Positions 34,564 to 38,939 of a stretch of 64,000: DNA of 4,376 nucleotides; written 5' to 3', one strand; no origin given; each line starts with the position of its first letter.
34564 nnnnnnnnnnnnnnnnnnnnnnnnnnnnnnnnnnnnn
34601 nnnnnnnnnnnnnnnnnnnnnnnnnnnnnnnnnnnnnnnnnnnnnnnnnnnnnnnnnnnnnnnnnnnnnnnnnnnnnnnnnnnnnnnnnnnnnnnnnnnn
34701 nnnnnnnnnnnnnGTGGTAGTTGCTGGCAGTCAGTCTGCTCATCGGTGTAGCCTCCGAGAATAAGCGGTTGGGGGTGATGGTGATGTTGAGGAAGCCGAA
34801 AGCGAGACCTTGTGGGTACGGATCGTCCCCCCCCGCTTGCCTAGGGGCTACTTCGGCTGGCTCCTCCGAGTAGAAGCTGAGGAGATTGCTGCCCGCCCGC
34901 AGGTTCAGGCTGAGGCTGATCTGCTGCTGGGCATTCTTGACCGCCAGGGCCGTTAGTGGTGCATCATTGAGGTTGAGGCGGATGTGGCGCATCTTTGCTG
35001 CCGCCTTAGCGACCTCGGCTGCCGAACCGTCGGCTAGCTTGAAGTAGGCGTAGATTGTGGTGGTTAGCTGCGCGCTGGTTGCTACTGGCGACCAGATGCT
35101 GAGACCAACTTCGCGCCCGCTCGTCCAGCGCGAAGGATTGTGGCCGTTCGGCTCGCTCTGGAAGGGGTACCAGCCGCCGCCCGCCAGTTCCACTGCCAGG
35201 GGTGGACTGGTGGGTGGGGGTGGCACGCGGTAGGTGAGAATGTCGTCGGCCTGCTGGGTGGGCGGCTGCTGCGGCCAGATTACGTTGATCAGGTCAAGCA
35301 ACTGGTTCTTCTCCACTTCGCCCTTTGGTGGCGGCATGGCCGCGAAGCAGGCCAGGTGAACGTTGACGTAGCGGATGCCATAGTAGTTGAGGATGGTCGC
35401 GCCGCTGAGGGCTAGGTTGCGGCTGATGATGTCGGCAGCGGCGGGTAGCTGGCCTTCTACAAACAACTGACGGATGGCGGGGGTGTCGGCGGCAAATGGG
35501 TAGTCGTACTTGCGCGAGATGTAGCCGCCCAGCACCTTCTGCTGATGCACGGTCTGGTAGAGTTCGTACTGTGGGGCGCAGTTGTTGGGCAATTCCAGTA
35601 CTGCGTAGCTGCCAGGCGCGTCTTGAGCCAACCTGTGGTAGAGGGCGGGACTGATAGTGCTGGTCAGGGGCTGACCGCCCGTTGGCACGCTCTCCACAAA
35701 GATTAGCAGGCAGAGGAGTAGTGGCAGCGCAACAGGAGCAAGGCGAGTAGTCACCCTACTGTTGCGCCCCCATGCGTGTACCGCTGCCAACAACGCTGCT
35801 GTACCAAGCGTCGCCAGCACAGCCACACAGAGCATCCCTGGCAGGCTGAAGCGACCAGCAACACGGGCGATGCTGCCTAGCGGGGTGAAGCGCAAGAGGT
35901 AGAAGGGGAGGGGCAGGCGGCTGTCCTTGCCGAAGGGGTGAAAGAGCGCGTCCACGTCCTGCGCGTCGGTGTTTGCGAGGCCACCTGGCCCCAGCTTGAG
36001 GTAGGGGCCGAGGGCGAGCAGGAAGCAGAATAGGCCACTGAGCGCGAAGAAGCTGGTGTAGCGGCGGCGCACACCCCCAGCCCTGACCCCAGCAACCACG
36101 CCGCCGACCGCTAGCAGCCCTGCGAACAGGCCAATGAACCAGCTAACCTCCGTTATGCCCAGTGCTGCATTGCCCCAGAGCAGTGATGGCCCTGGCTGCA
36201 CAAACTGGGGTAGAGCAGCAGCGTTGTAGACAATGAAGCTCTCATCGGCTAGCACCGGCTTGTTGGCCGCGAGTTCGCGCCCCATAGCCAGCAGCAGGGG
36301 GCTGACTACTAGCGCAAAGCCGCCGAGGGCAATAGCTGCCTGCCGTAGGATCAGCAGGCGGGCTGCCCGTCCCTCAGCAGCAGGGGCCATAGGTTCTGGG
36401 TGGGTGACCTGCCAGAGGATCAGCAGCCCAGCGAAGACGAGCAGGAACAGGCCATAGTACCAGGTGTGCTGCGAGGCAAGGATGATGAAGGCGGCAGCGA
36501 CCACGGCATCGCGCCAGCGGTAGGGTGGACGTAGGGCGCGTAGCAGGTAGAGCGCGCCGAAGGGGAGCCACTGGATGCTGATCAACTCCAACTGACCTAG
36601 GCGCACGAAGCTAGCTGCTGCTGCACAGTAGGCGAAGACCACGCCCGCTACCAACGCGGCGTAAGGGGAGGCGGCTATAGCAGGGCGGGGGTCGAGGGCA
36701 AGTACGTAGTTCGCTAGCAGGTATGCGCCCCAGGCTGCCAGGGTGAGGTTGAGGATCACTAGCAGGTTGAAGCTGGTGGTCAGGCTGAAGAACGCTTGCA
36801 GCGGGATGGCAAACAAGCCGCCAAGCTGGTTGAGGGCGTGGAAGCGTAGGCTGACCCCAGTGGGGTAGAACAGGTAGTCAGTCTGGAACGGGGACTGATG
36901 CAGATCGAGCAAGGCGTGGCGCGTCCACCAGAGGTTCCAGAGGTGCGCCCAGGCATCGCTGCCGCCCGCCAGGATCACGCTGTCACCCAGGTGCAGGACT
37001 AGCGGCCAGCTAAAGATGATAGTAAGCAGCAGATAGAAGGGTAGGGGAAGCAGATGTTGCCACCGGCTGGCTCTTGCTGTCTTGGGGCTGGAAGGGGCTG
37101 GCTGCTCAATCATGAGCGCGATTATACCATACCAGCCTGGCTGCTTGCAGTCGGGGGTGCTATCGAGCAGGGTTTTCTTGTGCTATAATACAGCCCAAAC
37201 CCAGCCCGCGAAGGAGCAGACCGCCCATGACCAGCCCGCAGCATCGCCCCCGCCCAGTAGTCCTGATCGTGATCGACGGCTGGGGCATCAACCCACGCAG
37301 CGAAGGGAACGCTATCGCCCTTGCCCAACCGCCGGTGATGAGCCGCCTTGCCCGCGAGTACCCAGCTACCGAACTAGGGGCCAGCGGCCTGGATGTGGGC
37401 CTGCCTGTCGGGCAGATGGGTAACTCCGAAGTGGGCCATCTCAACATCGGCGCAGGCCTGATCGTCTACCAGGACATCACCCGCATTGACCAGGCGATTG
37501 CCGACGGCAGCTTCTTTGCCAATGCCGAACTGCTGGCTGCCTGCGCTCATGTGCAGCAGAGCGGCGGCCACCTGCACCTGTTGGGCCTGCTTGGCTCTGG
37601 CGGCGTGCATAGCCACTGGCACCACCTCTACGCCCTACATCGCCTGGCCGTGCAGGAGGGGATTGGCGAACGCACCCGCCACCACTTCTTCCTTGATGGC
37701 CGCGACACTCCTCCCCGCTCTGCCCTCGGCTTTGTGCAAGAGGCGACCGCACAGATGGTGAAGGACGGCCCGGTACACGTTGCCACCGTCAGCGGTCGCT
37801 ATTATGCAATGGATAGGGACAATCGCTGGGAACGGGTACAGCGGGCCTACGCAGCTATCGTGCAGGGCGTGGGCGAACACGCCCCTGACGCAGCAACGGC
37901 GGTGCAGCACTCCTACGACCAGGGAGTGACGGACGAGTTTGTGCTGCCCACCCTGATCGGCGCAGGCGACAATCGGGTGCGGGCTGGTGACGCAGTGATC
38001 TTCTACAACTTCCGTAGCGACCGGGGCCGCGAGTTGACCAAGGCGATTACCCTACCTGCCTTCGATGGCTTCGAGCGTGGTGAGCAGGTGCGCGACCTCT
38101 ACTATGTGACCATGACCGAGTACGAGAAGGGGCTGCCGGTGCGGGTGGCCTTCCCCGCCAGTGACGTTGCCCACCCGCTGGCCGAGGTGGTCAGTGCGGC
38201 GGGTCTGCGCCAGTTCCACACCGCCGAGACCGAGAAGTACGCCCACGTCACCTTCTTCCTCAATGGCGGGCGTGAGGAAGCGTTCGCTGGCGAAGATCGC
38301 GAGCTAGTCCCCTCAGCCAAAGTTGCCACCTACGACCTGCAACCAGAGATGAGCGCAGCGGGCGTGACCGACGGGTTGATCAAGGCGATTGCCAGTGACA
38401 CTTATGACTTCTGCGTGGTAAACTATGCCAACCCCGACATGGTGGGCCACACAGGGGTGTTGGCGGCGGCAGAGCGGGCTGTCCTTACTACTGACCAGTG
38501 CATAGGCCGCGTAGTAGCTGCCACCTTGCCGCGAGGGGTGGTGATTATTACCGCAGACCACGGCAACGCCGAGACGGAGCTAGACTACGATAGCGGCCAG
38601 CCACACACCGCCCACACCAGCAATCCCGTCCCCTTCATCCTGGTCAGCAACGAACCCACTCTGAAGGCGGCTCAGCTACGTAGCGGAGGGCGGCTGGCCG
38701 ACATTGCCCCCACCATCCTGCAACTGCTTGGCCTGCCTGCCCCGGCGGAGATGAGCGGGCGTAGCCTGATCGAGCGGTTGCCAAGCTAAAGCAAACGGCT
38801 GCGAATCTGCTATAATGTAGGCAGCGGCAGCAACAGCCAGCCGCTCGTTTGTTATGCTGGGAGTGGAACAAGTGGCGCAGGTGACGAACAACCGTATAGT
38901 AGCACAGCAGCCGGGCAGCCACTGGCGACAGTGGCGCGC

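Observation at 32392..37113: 1573-aa fusion of a GT-C/YfhO-like polytopic membrane domain with a GH35-type beta-galactosidase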

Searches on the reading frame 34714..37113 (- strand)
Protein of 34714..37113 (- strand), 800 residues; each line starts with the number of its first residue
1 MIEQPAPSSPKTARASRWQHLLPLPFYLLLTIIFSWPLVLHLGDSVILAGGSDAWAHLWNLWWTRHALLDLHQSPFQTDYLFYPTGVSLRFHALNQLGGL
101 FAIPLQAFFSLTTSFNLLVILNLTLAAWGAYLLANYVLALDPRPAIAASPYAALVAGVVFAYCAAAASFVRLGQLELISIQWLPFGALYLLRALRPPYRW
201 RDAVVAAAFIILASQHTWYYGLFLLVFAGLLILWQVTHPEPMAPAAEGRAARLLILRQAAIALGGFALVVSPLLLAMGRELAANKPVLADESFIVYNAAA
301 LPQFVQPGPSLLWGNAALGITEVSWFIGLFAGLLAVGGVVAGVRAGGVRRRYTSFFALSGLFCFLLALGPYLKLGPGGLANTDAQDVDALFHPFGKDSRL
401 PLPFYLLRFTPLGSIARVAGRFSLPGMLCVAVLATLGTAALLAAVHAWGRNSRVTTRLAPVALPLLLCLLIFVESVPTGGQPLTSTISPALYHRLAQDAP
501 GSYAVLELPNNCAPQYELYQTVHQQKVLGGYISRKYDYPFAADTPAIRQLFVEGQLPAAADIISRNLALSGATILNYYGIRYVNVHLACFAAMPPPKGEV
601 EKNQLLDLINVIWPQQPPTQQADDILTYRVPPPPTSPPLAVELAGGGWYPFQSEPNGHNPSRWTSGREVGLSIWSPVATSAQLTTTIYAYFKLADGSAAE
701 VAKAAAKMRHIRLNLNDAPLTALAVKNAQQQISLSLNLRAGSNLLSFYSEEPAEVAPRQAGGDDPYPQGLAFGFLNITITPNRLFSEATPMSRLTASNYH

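Call 20: search_protein_families(library=pfam, alignment_id=A1, max_evalue=0.01)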
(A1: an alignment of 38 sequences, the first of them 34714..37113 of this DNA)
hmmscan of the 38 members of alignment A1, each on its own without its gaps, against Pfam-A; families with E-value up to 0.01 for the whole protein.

A. member 1, window:34714-37113:- (800 aa): 0 families

B. families by the number of members that match (of 38 scanned): 5 families
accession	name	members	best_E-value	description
PF15711.10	ILEI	30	7.1e-20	Interleukin-like EMT inducer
PF13231.12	PMT_2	4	1.6e-15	Dolichyl-phosphate-mannose-protein mannosyltransferase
PF24838.2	8xMP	1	0.00083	Octameric membrane protein family (8xMP)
PF01261.30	AP_endonuc_2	1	0.0023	Xylose isomerase-like TIM barrel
PF02516.20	STT3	1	0.0026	Oligosaccharyl transferase STT3, N-terminal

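Call 23: search_solved_structures(query=A1, max_evalue=10)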
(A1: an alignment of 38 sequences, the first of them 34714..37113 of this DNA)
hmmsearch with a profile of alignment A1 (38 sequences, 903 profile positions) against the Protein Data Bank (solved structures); distinct sequences matched with E-value up to 10: 18.
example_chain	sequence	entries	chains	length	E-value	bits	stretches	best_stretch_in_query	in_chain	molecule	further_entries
5ggj_A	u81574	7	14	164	5.8e-16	60.7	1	763-864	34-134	Protein O-linked-mannose beta-1,2-N-acetylglucosaminyltransferase 1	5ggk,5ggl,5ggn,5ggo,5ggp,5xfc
2yop_A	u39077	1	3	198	6.2e-15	57.3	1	750-872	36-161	PROTEIN FAM3B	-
2yoq_A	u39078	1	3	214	7.6e-15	57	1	750-871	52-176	PROTEIN FAM3B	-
5ggf_A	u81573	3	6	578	8.3e-15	56.8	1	764-864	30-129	Protein O-linked-mannose beta-1,2-N-acetylglucosaminyltransferase 1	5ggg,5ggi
8c6i_A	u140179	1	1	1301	2.2e-13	52.1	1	771-871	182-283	Cell surface hyaluronidase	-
7ecq_A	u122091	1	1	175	6.2e-11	44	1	772-873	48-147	Protein FAM3A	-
5lc3_A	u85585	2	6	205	2.1e-10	42.3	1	769-872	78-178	Protein FAM3C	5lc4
5lc2_A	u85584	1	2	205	2.5e-09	38.7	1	769-872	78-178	Protein FAM3C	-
9m1h_A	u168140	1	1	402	0.003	18.6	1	189-263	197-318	Prostaglandin E2 receptor EP1 subtype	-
7qhm_J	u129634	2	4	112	0.22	12.4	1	318-366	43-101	Hypothetical membrane protein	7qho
3gbp_A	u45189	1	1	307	0.94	10.3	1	784-893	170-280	GALACTOSE-BINDING PROTEIN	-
1gca_A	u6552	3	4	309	0.95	10.3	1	784-893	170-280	GLUCOSE/GALACTOSE-BINDING PROTEIN | GALACTOSE/GLUCOSE-BINDING PROTEIN | D-galactose-binding periplasmic protein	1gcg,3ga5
8iuk_R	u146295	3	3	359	0.96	10.3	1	205-264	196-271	Prostaglandin F2-alpha receptor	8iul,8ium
9j8o_N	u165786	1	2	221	1.2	10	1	723-878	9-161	Histone H1.1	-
8iq4_R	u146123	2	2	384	2.1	9.2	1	205-264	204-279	Prostaglandin F2-alpha receptor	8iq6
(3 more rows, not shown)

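Call 36: predict_structure(alignment_id=A1)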
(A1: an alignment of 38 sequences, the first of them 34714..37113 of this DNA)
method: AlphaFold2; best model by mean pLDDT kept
length: 800 residues; sequences in the alignment: 38
mean_pLDDT: 77.5   pTM: 0.84
mean pLDDT of the five models: 77.5, 75.2, 73.7, 73.7, 73.4
residues with pLDDT >= 90: 266; 70-90: 303; 50-70: 144; < 50: 87
segments of 3 or more residues with pLDDT < 50: 1-7, 378-397, 533-535, 553-559, 753-777, 779-800
pLDDT, mean of each block of 10 residues (from residue 1): 49 78 95 91 84 84 94 87 76 79 95 94 96 94 71 95 79 81 97 91 96 91 94 92 77 92 92 82 60 79 86 75 77 96 92 96 94 64 45 51 87 80 94 96 91 85 94 87 88 86 83 80 86 52 61 49 64 77 87 64 82 73 87 64 59 51 65 66 68 65 74 84 77 78 78 46 41 46 33 26
secondary structure, 60 per line:
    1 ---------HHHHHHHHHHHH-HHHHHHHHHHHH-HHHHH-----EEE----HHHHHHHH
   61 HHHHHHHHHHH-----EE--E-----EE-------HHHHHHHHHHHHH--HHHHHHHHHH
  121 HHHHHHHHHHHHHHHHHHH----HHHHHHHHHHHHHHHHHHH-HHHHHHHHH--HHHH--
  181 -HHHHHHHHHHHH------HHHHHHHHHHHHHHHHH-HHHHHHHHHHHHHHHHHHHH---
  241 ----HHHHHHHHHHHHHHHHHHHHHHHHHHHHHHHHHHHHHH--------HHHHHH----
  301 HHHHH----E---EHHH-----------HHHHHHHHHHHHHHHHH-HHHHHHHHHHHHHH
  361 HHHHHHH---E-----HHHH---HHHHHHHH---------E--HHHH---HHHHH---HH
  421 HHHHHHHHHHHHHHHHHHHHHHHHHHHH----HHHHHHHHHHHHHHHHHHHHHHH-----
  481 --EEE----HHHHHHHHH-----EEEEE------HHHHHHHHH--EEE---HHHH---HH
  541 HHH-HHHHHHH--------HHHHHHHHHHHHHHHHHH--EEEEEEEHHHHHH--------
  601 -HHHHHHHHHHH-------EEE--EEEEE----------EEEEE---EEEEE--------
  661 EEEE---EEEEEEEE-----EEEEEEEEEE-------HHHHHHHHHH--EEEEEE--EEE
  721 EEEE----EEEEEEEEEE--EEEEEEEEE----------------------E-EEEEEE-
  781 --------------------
elements in order (helices of 4 or more, strands of 3 or more residues): H10-21 H23-34 H36-40 E46-48 H53-71 H96-108 H111-139 H144-162 H164-172 H175-178 H182-193 H200-216 H218-237 H245-282 H291-296 H301-305 H329-345 H347-367 H377-380 H384-391 H404-407 H411-415 H419-448 H453-475 E483-485 H490-498 E504-508 H515-523 E526-528 H532-535 H539-543 H545-551 H560-577 E580-586 H587-592 H602-612 E620-622 E625-629 E640-644 E648-652 E661-664 E668-675 E681-690 H698-707 E710-715 E718-724 E729-738 E741-749 E774-779
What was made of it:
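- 35674..37113 (-): GT-C-fold membrane domain, residues 1-480, about 11 TM helices, N-terminus inside. AF2 model with pLDDT 77.5 and pTM 0.84 (call 36).
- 35194..35673 (-): Soluble alpha/beta domain after the last TM helix, residues 481-640, predicted extracytoplasmic. AF2 secondary structure (call 36).
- AF2 gives pTM 0.84 (call 36). The AF2 secondary structure lists 12 helices that could each be counted as membrane-spanning, and an even count would give C-in (call 36).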

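Call 40: fold_search(model_id=the predicted structure, library=pdb)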
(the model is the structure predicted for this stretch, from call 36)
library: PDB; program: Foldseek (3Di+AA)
matches with E <= 10: 943; with E <= 0.001: 16
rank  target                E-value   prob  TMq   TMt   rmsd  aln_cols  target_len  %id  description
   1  8agb_A                2.4e-08  1.00  0.40  0.48  11.9       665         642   13  Structure of yeast oligosaccharylransferase complex with lipid-linked oligosaccharide bound (released 2022-12-07)
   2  6ezn_F                8.6e-08  1.00  0.41  0.48  12.1       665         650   14  Cryo-EM structure of the yeast oligosaccharyltransferase (OST) complex (released 2018-01-17)
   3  9n9j_I                1.3e-07  1.00  0.36  0.40  12.8       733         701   12  Structure of a GRP94 folding intermediate engaged with a CCDC134- and FKBP11-bound secretory translocon (released 2025-11-19)
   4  8b6l_I                2.5e-07  1.00  0.40  0.46  10.1       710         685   12  Subtomogram average of the human Sec61-TRAP-OSTA-translocon (released 2022-12-07)
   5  6s7o_A                3.0e-07  1.00  0.40  0.48  11.0       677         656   12  Cryo-EM structure of human oligosaccharyltransferase complex OST-A (released 2019-12-18)
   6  7e9s_A                4.9e-07  1.00  0.38  0.36  11.2       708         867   12  Archaeal oligosaccharyltransferase AglB from Archaeoglobus fulgidus in complex with an inhibitory peptide and a dolich (released 2021-09-08)
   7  3waj                  9.0e-07  1.00  0.36  0.37  20.6       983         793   11  Crystal structure of the Archaeoglobus fulgidus oligosaccharyltransferase (O29867_ARCFU) complex with Zn and sulfate (released 2013-10-30)
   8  6s7t_A                1.0e-06  1.00  0.41  0.45  10.2       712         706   12  Cryo-EM structure of human oligosaccharyltransferase complex OST-B (released 2019-12-18)
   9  3wak                  2.7e-06  1.00  0.37  0.34  13.9       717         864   13  Crystal structure of the Archaeoglobus fulgidus oligosaccharyltransferase (O29867_ARCFU) in the apo form (released 2013-10-30)
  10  6c26_A                3.2e-06  1.00  0.41  0.49  12.0       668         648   13  The Cryo-EM structure of a eukaryotic oligosaccharyl transferase complex (released 2018-01-31)
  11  6ftg_5                3.7e-06  1.00  0.38  0.45  12.6       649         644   12  Subtomogram average of OST-containing ribosome-translocon complexes from canine rough microsomal membranes (released 2018-03-21)
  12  5gmy_A                3.8e-06  1.00  0.41  0.39  20.0       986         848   10  Crystal structure of the Archaeoglobus fulgidus oligosaccharyltransferase (O29867_ARCFU) tethered with an acceptor pep (released 2017-02-01)
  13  6gxc_A                1.4e-05  1.00  0.38  0.43  20.2       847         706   11  Bacterial oligosaccharyltransferase PglB in complex with an inhibitory peptide and a reactive lipid-linked oligosaccha (released 2018-11-14)
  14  5ogl_A                1.9e-05  1.00  0.38  0.42  21.1       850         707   10  Structure of bacterial oligosaccharyltransferase PglB in complex with an acceptor peptide and an lipid-linked oligosac (released 2017-10-25)
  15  8if8_B                1.2e-04  1.00  0.31  0.38   9.2       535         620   14  Arabinosyltransferase AftA (released 2023-05-31)
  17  2w3j                  3.3e-03  1.00  0.12  0.56   5.0       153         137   16  Structure of a family 35 carbohydrate binding module from an environmental isolate (released 2009-01-20)
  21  2w1w_A                1.6e-02  1.00  0.11  0.45   5.8       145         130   12  Native structure of a family 35 carbohydrate binding module from Clostridium thermocellum (released 2009-01-20)
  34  2vzp_A                4.8e-02  0.97  0.09  0.40   9.7       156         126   12  Atomic Resolution Structure of the C-terminal CBM35 from Amycolatopsis orientalis exo-chitosanase CsxA (released 2009-01-13)
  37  2vzp_B                6.2e-02  1.00  0.10  0.52   8.7       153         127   11  Atomic Resolution Structure of the C-terminal CBM35 from Amycolatopsis orientalis exo-chitosanase CsxA (released 2009-01-13)
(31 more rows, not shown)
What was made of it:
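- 35674..37113 (-): Foldseek matches STT3/AglB/PglB at E 2e-8 to 2e-5, plus AftA and ArnT (call 40).
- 35194..35673 (-): The full-length Foldseek alignment to oligosaccharyltransferases includes their external C-terminal domain (call 40).
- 34771..35193 (-): Beta-sandwich, residues 641-781, CBM35-like; the natural C-terminus of the stand-alone N-half family. Foldseek hits to CBM35 modules 2w3j, 2w1w and 2vzp (call 40).
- On GT-C fold glycosyltransferases: Foldseek matches STT3, AglB, PglB, AftA and ArnT with probability 1.0, E 2e-8 to 4e-3 and TM 0.36-0.49 (call 40).
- Closest known: GT-C-fold glycosyltransferases with an external C-terminal domain. Same: The predicted fold is shared (Foldseek probability 1.0, E 2e-8 to 4e-3, call 40).
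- Foldseek matches STT3/AglB/PglB, AftA and ArnT (call 40). A CBM35-like module sits between them (call 40). It would put CBM35-like and ILEI-type carbohydrate-binding domains in the cytoplasm (calls 20, 23, 40).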

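Call 56: find_related_loci(query=A6, collection=metagenome_contigs, flank=5000)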
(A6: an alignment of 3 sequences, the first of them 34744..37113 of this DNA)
Query A6 (790 aa) in metagenome_contigs; peptide patterns used: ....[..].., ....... (x = any residue, [..] = any of these).
163 stretches matched a pattern; 17 encode a relative of the query (tblastn E <= 1e-3); 17 distinct loci.
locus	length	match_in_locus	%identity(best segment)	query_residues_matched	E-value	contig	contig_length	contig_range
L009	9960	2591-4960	99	1-790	0e+0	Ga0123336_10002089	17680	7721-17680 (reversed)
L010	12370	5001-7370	99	1-790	0e+0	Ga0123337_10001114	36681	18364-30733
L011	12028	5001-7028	33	23-736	5e-80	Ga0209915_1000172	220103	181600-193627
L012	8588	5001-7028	33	23-736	5e-80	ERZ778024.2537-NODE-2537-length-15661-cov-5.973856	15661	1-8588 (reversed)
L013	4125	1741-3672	38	8-636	5e-39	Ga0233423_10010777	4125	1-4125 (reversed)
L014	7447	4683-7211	29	1-586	2e-38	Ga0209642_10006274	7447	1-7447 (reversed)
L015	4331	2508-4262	38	19-586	1e-37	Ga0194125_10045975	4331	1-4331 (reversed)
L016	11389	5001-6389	25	27-535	6e-27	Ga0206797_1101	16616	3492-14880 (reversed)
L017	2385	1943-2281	45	19-133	4e-21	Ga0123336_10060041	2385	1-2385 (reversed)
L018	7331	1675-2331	27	9-240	5e-12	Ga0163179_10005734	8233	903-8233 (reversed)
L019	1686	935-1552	29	1-223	2e-10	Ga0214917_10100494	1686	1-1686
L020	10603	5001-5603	29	10-224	5e-10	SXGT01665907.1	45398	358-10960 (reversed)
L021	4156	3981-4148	45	8-65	4e-9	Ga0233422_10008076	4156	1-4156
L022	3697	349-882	27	32-224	5e-9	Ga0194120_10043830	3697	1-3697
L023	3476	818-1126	34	3-105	1e-8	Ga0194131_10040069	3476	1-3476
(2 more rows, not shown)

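Call 65: search_protein_families(library=ncbifam, alignment_id=A1, max_evalue=0.01)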
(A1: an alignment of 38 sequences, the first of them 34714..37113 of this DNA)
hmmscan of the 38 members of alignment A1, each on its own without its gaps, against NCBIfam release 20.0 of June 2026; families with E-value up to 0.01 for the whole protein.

A. member 1, window:34714-37113:- (800 aa): 0 families

B. families by the number of members that match (of 38 scanned): 2 families
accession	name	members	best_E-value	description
TIGR03663.1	TIGR03663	2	3.4e-09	flippase activity-associated protein Agl23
TIGR04154.1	archaeo_STT3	2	8.1e-06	oligosaccharyl transferase, archaeosortase A system-associated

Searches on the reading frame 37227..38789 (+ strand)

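Call 14: search_protein_families(library=pfam, proteins=[window:37227-38789:+], max_evalue=0.001)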
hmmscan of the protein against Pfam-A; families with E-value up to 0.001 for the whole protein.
window:37227-38789:+ (520 aa): 4 families
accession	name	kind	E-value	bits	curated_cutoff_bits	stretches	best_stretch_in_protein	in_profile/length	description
PF01676.23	Metalloenzyme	-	1e-78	264.8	24.3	1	10-504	2-251/252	Metalloenzyme superfamily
PF06415.18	iPGM_N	-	4.2e-77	259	27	1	87-301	1-217/217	BPG-independent PGAM N-terminus (iPGM_N)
PF00884.28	Sulfatase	-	3.8e-06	26.9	25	1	410-502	201-300/301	Sulfatase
PF01663.27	Phosphodiest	-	7.8e-05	22.9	23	1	387-453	157-226/342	Type I phosphodiesterase / nucleotide pyrophosphatase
